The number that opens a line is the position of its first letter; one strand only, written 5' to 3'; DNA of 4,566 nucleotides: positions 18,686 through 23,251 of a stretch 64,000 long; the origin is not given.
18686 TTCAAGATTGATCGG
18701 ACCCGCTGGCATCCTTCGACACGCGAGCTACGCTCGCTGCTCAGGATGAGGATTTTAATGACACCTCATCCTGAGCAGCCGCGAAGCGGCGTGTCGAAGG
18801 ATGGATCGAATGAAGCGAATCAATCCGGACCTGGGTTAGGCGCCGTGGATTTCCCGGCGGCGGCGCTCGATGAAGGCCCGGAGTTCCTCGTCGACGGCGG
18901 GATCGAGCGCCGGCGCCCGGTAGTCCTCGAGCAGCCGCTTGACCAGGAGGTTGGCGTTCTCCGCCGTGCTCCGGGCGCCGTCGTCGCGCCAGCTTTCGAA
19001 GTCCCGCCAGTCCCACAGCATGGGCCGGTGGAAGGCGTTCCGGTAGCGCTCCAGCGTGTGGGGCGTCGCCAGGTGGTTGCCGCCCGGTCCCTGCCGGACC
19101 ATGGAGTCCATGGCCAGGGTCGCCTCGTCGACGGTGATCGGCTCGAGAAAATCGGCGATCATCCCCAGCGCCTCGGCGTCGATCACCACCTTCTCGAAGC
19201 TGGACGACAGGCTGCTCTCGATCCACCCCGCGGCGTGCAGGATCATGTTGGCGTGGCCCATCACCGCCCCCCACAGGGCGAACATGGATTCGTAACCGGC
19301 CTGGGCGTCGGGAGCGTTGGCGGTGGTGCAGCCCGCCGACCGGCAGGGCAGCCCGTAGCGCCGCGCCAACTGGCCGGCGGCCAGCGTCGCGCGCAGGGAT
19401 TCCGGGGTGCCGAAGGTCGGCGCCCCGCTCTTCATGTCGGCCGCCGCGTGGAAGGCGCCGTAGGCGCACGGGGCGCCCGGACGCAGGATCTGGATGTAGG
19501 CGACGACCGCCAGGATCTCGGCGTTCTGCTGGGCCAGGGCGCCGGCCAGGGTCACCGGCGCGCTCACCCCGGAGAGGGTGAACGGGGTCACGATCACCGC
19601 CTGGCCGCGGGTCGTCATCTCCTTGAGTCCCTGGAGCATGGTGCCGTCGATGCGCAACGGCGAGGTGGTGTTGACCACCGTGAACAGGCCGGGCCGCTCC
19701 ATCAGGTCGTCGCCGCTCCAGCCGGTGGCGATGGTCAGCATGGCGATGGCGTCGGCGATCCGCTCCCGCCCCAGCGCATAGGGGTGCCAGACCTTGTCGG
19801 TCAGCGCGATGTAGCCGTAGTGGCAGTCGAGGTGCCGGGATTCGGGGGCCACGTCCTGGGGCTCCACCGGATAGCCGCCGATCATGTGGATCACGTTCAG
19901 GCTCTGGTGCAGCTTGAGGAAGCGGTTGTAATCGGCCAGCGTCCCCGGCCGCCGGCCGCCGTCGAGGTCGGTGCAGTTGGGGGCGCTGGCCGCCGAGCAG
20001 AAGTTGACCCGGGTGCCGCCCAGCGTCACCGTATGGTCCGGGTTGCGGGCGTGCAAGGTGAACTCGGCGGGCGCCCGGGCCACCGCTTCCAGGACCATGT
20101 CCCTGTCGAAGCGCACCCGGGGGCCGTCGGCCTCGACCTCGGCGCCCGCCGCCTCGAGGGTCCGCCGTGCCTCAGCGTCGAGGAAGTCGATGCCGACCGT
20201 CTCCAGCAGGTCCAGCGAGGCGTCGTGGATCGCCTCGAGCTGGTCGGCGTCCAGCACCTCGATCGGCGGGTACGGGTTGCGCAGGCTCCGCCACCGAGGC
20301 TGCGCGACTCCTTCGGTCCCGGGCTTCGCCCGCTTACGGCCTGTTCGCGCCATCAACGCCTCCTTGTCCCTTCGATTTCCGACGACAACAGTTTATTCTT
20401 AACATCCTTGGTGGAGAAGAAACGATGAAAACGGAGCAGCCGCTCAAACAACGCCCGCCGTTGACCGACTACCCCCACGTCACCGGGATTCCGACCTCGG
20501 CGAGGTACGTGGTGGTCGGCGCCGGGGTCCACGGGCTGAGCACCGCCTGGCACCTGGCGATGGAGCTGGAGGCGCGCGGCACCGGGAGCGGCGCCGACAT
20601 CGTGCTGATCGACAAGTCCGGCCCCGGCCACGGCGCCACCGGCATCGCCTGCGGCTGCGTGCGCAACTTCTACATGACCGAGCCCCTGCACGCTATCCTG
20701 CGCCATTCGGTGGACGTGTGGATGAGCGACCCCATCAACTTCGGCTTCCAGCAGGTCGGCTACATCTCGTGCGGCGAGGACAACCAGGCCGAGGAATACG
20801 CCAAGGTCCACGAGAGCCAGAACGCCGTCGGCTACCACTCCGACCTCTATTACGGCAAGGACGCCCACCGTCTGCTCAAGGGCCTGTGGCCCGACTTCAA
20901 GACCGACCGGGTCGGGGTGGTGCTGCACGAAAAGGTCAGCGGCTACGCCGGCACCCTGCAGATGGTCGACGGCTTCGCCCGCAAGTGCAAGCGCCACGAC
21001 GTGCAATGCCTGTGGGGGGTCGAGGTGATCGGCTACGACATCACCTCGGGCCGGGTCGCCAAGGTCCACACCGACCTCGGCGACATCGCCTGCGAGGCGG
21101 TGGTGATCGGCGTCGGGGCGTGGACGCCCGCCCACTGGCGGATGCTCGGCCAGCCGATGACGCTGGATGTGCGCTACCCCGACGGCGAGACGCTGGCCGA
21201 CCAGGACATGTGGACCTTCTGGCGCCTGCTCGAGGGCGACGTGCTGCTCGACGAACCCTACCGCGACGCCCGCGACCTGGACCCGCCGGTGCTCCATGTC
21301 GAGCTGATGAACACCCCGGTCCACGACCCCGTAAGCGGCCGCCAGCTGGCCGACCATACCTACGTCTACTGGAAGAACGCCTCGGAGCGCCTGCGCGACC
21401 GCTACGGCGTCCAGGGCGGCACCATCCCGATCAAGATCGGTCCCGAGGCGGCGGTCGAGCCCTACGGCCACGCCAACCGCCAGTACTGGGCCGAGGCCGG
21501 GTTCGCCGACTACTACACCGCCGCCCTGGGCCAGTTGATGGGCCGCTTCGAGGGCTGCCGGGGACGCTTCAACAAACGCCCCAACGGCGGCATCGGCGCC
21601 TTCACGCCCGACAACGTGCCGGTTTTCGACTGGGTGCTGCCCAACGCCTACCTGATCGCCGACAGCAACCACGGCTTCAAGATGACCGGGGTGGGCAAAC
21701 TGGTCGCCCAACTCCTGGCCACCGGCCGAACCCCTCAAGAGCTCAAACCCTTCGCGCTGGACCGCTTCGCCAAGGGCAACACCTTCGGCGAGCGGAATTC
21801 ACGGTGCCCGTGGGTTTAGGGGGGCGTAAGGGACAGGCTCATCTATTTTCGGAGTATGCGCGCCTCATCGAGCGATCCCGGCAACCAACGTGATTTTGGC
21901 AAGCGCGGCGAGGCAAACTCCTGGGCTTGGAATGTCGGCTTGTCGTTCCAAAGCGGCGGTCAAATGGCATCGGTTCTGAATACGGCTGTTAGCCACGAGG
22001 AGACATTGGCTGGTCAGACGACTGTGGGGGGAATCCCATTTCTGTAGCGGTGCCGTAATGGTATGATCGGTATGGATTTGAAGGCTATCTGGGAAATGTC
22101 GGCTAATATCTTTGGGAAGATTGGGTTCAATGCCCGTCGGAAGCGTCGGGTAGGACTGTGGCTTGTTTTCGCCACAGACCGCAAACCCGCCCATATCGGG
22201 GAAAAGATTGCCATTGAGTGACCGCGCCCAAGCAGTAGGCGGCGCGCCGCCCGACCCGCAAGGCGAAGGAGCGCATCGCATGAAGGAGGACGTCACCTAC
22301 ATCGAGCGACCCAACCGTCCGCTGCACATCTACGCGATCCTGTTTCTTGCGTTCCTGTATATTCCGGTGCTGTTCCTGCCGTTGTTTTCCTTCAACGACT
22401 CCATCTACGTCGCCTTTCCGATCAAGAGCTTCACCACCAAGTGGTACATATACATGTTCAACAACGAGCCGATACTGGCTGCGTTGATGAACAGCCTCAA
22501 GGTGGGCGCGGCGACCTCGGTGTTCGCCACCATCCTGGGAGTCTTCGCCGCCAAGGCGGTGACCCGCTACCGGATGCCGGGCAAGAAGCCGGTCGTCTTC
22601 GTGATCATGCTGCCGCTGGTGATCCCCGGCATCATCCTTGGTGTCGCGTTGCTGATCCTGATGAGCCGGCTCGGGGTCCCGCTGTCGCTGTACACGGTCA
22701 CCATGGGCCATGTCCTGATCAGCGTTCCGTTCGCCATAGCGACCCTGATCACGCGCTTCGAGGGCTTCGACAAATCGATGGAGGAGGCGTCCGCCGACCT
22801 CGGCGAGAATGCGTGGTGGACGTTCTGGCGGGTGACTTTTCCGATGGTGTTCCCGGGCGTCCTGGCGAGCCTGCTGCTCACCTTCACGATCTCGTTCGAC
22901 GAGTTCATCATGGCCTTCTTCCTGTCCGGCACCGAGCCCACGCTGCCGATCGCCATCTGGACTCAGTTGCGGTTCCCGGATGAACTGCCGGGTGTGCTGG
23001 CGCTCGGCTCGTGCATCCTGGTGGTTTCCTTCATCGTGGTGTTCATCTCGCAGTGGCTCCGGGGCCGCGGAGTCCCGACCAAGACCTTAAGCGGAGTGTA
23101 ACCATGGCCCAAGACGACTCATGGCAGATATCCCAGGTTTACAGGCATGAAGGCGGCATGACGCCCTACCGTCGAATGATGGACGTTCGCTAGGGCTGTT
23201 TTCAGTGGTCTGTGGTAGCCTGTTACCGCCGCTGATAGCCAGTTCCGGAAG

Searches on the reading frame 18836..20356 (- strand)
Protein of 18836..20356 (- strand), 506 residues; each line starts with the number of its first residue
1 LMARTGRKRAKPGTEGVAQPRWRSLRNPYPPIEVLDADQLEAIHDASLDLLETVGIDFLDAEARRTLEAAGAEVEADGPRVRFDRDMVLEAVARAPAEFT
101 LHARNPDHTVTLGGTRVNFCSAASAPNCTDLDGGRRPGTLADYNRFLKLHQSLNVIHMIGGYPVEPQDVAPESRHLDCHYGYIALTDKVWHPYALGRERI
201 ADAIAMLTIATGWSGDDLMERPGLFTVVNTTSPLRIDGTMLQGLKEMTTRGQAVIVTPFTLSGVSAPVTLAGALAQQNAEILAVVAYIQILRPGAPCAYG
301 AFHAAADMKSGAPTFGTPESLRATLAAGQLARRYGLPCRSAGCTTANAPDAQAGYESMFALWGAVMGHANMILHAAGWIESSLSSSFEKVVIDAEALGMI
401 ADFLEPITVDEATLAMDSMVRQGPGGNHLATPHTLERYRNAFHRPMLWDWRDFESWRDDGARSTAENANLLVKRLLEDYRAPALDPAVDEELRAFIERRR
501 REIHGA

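Call 94: search_protein_families(library=pfam, proteins=[window:18836-20356:-], max_evalue=0.001)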
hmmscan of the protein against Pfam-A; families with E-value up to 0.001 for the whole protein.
window:18836-20356:- (506 aa): 1 family
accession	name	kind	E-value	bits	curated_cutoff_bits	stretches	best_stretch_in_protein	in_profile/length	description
PF06253.16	MTTB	-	1.4e-188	627.5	25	1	6-503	4-499/500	Trimethylamine methyltransferase (MTTB)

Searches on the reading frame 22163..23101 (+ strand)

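Call 94: search_protein_families(library=pfam, proteins=[window:22163-23101:+], max_evalue=0.001)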
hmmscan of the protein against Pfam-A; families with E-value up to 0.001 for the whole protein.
window:22163-23101:+ (312 aa): 1 family
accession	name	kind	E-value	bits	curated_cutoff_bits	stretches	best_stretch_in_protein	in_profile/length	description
PF00528.27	BPD_transp_1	-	1.6e-12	48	26.4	1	123-300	2-179/184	Binding-protein-dependent transport system inner membrane component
